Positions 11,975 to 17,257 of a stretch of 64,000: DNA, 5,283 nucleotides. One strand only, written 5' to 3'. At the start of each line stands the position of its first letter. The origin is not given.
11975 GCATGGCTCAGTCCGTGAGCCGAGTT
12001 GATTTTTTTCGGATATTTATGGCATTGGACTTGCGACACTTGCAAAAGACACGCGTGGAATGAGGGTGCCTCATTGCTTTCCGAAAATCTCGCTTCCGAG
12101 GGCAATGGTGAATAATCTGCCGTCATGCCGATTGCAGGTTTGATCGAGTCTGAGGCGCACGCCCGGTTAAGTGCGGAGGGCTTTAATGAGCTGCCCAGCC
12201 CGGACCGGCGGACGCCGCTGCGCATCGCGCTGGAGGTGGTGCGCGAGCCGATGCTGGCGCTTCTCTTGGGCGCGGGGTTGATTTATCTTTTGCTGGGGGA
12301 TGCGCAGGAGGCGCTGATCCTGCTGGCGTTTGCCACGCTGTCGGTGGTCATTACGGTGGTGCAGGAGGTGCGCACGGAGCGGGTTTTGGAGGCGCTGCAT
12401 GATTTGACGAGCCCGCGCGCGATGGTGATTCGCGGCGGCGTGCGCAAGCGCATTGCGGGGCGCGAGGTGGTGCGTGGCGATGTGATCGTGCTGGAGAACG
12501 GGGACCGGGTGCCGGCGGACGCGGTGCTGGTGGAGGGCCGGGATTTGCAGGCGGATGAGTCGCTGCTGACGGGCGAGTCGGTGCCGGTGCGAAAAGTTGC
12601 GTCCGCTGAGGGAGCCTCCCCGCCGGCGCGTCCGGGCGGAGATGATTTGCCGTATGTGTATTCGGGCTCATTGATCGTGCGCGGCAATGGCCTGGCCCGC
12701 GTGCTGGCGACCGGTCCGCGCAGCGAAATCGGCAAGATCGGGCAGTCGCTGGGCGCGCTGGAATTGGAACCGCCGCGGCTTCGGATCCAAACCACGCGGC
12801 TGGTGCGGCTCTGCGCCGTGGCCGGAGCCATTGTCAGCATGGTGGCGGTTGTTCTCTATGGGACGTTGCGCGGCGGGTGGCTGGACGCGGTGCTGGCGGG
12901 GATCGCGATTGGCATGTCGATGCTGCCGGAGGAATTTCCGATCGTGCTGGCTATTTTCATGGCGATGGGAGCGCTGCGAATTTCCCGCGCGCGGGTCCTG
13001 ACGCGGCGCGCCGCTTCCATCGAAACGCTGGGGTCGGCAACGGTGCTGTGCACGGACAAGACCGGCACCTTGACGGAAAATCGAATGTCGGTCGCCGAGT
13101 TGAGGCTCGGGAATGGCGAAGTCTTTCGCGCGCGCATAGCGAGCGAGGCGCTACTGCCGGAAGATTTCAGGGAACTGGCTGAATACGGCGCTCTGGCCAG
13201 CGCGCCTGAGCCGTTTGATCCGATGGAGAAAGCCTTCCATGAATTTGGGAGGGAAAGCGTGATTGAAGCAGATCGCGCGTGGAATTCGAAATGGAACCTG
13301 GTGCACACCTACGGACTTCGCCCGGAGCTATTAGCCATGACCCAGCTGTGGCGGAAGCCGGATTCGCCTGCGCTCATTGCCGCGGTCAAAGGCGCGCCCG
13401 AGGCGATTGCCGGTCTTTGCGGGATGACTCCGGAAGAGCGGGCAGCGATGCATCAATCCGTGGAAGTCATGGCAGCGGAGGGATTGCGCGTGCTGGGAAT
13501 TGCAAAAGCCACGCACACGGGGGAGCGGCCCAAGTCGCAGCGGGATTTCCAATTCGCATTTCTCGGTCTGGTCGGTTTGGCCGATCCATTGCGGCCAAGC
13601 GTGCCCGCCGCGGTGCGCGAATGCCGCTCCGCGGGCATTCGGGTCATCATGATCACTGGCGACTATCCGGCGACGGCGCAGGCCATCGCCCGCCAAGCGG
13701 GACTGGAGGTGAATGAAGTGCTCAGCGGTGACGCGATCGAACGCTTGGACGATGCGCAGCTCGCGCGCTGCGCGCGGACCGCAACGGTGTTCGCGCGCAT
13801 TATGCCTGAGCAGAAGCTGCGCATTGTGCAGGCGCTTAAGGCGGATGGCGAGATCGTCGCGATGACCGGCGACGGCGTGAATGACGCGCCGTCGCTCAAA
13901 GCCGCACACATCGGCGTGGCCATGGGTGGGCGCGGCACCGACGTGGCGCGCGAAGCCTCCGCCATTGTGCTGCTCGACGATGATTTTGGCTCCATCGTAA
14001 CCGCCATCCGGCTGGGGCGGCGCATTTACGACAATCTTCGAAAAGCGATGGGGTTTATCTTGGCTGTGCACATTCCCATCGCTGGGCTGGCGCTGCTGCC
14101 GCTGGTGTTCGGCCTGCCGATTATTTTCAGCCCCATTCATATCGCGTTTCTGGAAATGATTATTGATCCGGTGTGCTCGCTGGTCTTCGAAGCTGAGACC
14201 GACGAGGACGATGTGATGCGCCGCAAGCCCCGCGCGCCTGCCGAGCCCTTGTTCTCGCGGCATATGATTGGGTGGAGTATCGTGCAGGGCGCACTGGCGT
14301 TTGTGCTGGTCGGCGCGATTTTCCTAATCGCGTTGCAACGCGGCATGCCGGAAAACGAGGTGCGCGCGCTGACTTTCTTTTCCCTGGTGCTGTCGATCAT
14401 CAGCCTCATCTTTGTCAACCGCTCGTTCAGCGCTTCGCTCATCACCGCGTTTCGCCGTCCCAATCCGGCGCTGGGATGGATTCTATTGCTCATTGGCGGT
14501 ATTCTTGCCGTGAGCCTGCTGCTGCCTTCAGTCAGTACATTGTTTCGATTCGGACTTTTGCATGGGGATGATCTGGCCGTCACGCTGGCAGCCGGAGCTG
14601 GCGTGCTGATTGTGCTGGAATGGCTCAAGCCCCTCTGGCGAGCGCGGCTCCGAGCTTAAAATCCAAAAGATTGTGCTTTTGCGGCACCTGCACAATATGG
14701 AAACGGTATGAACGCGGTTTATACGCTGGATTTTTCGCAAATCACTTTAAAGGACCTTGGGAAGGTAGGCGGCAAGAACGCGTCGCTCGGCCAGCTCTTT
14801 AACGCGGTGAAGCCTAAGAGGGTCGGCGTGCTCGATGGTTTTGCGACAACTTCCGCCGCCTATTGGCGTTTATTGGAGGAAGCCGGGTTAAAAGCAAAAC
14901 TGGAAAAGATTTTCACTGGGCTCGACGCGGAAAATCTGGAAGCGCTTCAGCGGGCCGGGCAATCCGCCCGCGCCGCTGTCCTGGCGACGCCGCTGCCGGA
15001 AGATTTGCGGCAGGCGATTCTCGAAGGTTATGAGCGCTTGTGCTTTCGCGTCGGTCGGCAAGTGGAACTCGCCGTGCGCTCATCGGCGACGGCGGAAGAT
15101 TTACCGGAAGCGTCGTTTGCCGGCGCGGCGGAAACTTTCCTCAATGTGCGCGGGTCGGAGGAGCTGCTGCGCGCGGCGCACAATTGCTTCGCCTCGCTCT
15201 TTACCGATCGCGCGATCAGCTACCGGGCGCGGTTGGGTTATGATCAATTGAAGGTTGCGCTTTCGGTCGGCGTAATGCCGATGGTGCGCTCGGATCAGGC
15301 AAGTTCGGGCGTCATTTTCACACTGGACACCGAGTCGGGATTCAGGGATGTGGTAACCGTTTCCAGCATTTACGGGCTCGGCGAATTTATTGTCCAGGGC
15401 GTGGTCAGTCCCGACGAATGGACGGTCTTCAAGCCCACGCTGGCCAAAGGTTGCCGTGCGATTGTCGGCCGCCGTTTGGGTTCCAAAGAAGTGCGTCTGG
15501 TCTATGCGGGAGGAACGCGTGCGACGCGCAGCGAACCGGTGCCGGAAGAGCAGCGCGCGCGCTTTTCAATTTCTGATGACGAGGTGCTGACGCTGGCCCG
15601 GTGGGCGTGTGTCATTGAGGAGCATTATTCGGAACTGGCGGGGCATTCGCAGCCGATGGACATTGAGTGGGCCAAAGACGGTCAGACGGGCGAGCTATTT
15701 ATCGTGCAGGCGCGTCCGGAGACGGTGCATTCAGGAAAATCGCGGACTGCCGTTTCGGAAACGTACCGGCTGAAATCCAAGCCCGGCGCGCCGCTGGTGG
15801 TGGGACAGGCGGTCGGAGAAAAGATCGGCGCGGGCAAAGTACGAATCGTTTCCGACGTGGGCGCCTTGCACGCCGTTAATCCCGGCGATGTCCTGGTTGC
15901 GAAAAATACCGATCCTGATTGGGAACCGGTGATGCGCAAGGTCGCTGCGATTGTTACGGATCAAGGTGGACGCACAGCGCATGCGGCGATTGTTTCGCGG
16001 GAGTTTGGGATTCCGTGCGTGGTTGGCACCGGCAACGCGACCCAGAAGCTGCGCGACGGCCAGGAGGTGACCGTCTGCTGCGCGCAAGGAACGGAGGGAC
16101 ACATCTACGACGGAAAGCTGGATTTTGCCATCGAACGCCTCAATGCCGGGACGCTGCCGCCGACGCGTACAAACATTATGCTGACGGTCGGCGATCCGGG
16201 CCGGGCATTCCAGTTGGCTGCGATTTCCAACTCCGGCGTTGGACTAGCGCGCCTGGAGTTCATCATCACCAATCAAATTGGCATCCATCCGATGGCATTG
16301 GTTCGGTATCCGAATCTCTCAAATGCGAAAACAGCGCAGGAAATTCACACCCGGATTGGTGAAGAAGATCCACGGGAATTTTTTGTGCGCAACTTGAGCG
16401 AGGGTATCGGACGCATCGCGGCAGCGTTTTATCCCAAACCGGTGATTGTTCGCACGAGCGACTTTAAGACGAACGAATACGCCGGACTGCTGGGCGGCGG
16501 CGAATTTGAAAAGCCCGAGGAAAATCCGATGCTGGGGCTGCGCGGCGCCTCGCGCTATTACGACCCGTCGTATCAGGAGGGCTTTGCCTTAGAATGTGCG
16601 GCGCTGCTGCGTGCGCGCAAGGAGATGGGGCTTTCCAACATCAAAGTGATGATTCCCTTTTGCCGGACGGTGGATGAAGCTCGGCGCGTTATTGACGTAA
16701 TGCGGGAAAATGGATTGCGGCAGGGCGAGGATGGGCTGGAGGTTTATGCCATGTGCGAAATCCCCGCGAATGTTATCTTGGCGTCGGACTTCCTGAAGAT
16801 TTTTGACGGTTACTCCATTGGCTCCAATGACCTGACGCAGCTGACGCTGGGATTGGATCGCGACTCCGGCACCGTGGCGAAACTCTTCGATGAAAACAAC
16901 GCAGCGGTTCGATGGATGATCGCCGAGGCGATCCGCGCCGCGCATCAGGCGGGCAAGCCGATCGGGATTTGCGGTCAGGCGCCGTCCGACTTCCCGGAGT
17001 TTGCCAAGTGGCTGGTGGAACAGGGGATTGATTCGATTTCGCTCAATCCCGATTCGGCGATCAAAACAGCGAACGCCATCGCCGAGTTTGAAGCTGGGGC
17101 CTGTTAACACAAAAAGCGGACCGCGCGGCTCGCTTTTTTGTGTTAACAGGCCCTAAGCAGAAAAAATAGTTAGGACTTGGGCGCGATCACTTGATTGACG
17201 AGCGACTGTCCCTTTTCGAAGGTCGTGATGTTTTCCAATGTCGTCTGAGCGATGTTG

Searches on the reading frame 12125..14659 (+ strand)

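Call 7: search_protein_families(library=pfam, proteins=[window:12125-14659:+])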
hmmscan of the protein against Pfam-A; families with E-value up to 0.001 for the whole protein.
window:12125-14659:+ (844 aa): 6 families
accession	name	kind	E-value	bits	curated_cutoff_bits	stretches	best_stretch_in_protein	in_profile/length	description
PF00122.25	E1-E2_ATPase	-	1.2e-38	132.9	28.1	1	94-288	2-180/181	E1-E2 ATPase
PF00689.26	Cation_ATPase_C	-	4.2e-31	108.5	27.3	1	665-835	1-173/175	Cation transporting ATPase, C-terminus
PF00702.32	Hydrolase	-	5.5e-23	82.8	26.4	1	308-595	4-191/191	haloacid dehalogenase-like hydrolase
PF00690.31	Cation_ATPase_N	-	4.6e-07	29.8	20.4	1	5-53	20-68/69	Cation transporter/ATPase, N-terminus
PF12710.13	HAD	-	9.6e-07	29.8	27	1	489-592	86-189/189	haloacid dehalogenase-like hydrolase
PF08282.18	Hydrolase_3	-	0.00046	20.4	20.9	0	567-628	195-255/255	haloacid dehalogenase-like hydrolase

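Call 65: search_protein_families(library=ncbifam, proteins=[window:12125-14659:+], max_evalue=0.001)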
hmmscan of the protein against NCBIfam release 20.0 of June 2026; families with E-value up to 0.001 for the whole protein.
window:12125-14659:+ (844 aa): 23 families
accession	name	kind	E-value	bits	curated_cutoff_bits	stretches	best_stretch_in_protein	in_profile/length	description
TIGR01522.1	ATPase-IIA2_Ca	equivalog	4.8e-130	434.9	798.3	2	434-837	456-849/854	calcium-transporting P-type ATPase, PMR1-type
TIGR01116.1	ATPase-IIA1_Ca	equivalog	9.3e-105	351.4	703.4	2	432-835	420-795/799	calcium-translocating P-type ATPase, SERCA-type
TIGR01523.1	ATPase-IID_K-Na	equivalog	5.4e-104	348.7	645.05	3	365-724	459-845/997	potassium/sodium efflux P-type ATPase, fungal-type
TIGR01647.1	ATPase-IIIA_H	equivalog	9.1e-104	348.2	615.5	1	5-773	1-731/755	plasma-membrane proton-efflux P-type ATPase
TIGR01517.1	ATPase-IIB_Ca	equivalog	2.5e-103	346.9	507.05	1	4-765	54-809/882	calcium-translocating P-type ATPase, PMCA-type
TIGR01106.1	ATPase-IIC_X-K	subfamily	3.9e-94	316.3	946.1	3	533-721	639-830/997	Na,H/K antiporter P-type ATPase subunit alpha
TIGR01524.1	ATPase-IIIB_Mg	equivalog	2.2e-88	297.1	610.75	2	5-324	33-355/867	magnesium-translocating P-type ATPase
TIGR01494.1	ATPase_P-type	subfamily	3e-81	273.3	62.3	4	531-666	346-470/478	HAD-IC family P-type ATPase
NF011702.0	PRK15122.1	subfamily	5.9e-79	266.1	975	2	4-322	48-390/907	magnesium-translocating P-type ATPase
TIGR01525.1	ATPase-IB_hvy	subfamily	2.7e-65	221.3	346.25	3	533-658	409-533/560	heavy metal translocating P-type ATPase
TIGR01657.1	P-ATPase-V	hypoth_equivalog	1.2e-61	208.5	618.25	2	62-527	195-697/1055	ATP13A2 family polyamine export P-type ATPase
TIGR01512.1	ATPase-IB2_Cd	subfamily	8.8e-53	179.7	313.5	4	554-658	366-466/494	cadmium family heavy metal-translocating P-type ATPase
TIGR01511.1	ATPase-IB1_Cu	subfamily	6.3e-50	170.5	397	3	548-664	401-518/542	copper-translocating P-type ATPase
NF008262.1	PRK11033.1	equivalog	2e-38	132.4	1005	3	557-647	602-690/731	zinc/cadmium/mercury/lead-transporting ATPase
NF007952.0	PRK10671.1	equivalog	5.8e-38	130.6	1316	3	544-662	685-805/838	copper-exporting P-type ATPase CopA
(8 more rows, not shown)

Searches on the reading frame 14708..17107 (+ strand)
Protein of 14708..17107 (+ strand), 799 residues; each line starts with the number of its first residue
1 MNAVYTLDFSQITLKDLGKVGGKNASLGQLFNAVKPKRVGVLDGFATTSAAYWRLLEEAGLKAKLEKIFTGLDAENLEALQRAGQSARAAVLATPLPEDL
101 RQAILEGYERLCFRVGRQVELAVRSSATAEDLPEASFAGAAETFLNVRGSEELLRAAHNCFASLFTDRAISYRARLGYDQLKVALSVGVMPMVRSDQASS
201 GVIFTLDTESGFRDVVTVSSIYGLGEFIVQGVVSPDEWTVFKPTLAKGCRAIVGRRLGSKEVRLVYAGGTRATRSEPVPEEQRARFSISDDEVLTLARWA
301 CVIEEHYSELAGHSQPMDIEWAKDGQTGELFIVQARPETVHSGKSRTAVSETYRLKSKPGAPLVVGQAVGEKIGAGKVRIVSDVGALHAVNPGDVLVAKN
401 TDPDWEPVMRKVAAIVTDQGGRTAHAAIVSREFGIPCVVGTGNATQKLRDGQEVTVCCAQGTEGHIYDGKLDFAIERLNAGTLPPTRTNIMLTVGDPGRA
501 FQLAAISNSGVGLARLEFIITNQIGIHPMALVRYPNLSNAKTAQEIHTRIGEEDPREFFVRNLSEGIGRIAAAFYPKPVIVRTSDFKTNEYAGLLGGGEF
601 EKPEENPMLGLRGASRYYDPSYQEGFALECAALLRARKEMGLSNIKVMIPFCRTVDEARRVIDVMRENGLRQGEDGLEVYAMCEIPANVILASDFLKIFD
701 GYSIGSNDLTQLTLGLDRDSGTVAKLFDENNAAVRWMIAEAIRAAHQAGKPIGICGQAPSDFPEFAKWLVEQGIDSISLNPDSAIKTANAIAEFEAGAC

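Call 7: search_protein_families(library=pfam, proteins=[window:14708-17107:+])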
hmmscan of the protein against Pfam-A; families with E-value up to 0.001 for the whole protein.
window:14708-17107:+ (799 aa): 3 families
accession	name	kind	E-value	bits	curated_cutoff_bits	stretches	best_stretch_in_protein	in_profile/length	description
PF01326.24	PPDK_N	-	1.7e-108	363.3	27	1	19-355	3-326/328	Pyruvate phosphate dikinase, AMP/ATP-binding domain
PF02896.24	PEP-utilizers_C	-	1e-58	199.3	22.8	1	478-793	10-290/293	PEP-utilising enzyme, PEP-binding domain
PF00391.29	PEP-utilizers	-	3.6e-29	100.6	23.1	1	391-461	2-72/72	PEP-utilising enzyme, mobile domain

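Call 65: search_protein_families(library=ncbifam, proteins=[window:14708-17107:+], max_evalue=0.001)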
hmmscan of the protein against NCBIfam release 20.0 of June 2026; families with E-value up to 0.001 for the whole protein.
window:14708-17107:+ (799 aa): 27 families (the best 25 are shown)
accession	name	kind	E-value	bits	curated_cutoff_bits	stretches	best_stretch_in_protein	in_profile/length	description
NF005057.0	PRK06464.1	equivalog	0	1095.5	598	1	5-796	6-790/798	phosphoenolpyruvate synthase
TIGR01418.1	PEP_synth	equivalog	0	1077.1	739.75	1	7-795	3-783/784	pyruvate, water dikinase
NF004878.0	PRK06241.1-3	subfamily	3.1e-96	323.4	945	2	4-339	3-312/891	phosphoenolpyruvate synthase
NF041857.1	RIF_Ptrans_rph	equivalog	1.7e-86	291.4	999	2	5-339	2-311/864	rifamycin-inactivating phosphotransferase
NF004877.0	PRK06241.1-2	subfamily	1.8e-84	284.6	866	2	4-339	3-313/869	phosphoenolpyruvate synthase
NF004879.0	PRK06241.1-4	equivalog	4.7e-76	256.6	976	2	4-339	3-313/868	phosphoenolpyruvate synthase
NF000283.1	RPH_KJ151292.1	equivalog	1.7e-70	238.3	1700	2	6-339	6-314/865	rifamycin-inactivating phosphotransferase Rph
NF052632.1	undecylprod_RedH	equivalog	2.3e-61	207.8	1350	2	15-348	12-303/880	undecylprodigiosin ligase RedH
NF052631.1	prodigiosin_PigC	equivalog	2.5e-61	207.7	1300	2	17-349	13-308/883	prodigiosin ligase PigC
NF004881.0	PRK06241.2-2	equivalog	4.9e-61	207.1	883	2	19-340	18-312/898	phosphoenolpyruvate synthase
NF004880.0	PRK06241.2-1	equivalog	3.4e-60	203.9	972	2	9-242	7-225/837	phosphoenolpyruvate synthase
NF004883.0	PRK06241.2-4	equivalog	4.2e-42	144.3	1063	2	43-339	51-328/928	phosphoenolpyruvate synthase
TIGR01417.1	PTS_I_fam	equivalog_domain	7.6e-39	133.6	341.7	2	578-793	327-538/565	phosphoenolpyruvate--protein phosphotransferase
NF008382.0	PRK11177.1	equivalog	2.9e-30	105.4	824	2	570-781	320-527/575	phosphoenolpyruvate-protein phosphotransferase PtsI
NF006153.0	PRK08296.1-5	subfamily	2.7e-27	95.4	578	1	364-462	504-602/608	hypothetical protein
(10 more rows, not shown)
